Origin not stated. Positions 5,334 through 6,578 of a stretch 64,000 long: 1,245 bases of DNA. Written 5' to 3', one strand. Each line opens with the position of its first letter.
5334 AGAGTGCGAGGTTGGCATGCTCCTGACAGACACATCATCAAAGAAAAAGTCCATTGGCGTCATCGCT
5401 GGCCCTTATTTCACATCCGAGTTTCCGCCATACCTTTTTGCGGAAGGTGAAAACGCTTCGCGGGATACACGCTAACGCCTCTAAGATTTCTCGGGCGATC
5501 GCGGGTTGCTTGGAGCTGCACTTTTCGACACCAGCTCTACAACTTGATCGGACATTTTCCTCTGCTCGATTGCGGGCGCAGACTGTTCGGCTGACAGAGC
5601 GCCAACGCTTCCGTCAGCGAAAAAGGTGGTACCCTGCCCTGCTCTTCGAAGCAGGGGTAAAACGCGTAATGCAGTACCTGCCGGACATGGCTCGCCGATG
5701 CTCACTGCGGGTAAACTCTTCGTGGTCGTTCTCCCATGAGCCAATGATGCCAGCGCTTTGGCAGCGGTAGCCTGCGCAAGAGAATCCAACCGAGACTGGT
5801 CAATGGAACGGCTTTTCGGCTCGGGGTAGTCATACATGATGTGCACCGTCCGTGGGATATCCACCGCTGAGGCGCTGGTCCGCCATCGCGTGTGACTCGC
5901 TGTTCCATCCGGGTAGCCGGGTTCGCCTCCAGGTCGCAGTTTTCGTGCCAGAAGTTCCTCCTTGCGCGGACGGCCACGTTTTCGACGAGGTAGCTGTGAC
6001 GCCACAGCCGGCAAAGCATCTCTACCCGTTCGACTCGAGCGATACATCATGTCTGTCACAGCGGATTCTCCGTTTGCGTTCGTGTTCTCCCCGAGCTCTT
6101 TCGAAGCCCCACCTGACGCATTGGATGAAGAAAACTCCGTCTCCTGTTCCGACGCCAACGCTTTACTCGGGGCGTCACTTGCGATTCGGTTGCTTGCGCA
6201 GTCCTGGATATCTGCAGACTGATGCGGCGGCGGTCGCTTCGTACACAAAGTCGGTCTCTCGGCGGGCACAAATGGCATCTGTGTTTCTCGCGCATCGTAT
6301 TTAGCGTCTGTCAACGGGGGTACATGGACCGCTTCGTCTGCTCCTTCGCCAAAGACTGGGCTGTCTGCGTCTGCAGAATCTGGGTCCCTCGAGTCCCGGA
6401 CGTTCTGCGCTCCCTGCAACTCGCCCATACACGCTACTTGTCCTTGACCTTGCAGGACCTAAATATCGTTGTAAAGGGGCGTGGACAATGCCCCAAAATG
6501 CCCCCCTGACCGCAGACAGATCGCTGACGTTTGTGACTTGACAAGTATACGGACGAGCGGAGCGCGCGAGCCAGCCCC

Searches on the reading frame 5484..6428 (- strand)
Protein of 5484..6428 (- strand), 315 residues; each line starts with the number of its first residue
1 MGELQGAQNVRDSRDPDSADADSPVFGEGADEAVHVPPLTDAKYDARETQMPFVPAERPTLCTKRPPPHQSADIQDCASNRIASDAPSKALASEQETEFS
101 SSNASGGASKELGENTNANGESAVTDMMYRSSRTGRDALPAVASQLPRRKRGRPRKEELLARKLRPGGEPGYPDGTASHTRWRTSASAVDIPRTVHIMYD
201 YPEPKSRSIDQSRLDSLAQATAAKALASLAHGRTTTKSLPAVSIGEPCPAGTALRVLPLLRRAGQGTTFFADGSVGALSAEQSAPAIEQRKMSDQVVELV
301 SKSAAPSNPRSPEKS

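Call 52: list_cluster_members(proteins=[P0020, P0022, window:5484-6428:-, window:10982-12964:-, window:14709-18062:-, window:45622-47874:-, window:49110-50489:-, window:57509-62290:+])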
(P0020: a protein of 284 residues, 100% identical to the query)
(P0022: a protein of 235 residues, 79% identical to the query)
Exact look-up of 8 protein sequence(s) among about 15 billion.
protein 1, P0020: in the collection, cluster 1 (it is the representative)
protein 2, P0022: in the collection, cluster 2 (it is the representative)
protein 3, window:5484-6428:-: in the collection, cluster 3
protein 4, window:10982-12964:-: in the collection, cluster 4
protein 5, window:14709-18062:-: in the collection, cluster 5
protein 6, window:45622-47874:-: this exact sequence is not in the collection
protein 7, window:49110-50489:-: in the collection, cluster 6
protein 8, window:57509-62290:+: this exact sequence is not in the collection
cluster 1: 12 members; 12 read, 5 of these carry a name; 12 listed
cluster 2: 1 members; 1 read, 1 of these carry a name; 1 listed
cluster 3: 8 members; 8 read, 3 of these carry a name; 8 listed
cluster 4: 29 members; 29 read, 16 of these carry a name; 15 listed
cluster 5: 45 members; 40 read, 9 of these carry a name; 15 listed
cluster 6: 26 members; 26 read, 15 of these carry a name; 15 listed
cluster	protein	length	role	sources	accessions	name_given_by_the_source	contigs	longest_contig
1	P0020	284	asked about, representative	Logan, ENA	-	-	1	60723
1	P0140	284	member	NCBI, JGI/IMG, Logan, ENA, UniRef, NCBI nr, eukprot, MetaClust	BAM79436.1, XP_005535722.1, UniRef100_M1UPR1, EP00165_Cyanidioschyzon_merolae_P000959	GTP cyclohydrolase I [Cyanidioschyzon merolae strain 10D] | GTP cyclohydrolase I | GTP cyclohydrolase 1 n=1 Tax=Cyanidioschyzon merolae (strain NIES-3377 / 10D) ...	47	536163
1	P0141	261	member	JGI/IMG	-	GTP cyclohydrolase I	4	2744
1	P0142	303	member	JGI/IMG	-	GTP cyclohydrolase I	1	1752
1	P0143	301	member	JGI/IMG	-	GTP cyclohydrolase I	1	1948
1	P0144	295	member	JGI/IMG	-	GTP cyclohydrolase I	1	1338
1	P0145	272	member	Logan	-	-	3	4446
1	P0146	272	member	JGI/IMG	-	-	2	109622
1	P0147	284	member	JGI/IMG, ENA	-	-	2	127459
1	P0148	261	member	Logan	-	-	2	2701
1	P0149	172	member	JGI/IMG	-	-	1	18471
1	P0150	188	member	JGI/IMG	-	-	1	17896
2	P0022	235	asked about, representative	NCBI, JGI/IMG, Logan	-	GTP cyclohydrolase I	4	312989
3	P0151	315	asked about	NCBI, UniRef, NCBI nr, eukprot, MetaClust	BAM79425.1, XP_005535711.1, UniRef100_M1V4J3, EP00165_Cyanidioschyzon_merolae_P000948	hypothetical protein CYME_CMF040C [Cyanidioschyzon merolae strain 10D] | Uncharacterized protein n=1 Tax=Cyanidioschyzon merolae (strain NIES-3377 / 10D) ... | XP_005535711.1 hypothetical protein CYME_CMF040C [Cyanidioschyzon merolae strain 10D]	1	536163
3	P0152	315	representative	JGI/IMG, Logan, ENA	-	-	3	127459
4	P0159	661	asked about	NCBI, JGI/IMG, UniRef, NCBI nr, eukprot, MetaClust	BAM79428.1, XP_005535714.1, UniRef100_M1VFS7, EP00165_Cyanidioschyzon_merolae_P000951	probable alpha-1,2-mannosidase, endoplasmic reticulum [Cyanidioschyzon merolae strain 10D] | alpha-1,2-Mannosidase n=1 Tax=Cyanidioschyzon merolae (strain NIES-3377 / 10D) ... | XP_005535714.1 probable alpha-1,2-mannosidase, endoplasmic reticulum [Cyanidioschyzon ...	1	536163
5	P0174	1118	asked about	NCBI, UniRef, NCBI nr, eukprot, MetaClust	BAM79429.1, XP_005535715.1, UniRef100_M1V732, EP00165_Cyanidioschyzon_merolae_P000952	similar to beta-tubulin folding cofactor D [Cyanidioschyzon merolae strain 10D] | Similar to beta-tubulin folding cofactor D n=1 Tax=Cyanidioschyzon merolae (strain ... | XP_005535715.1 similar to beta-tubulin folding cofactor D [Cyanidioschyzon merolae strain ...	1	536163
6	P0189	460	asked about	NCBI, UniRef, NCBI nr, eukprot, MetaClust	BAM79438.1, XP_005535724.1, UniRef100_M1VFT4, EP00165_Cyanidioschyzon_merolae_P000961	hypothetical protein, conserved [Cyanidioschyzon merolae strain 10D] | Uncharacterized protein n=1 Tax=Cyanidioschyzon merolae (strain NIES-3377 / 10D) ... | XP_005535724.1 hypothetical protein, conserved [Cyanidioschyzon merolae strain 10D]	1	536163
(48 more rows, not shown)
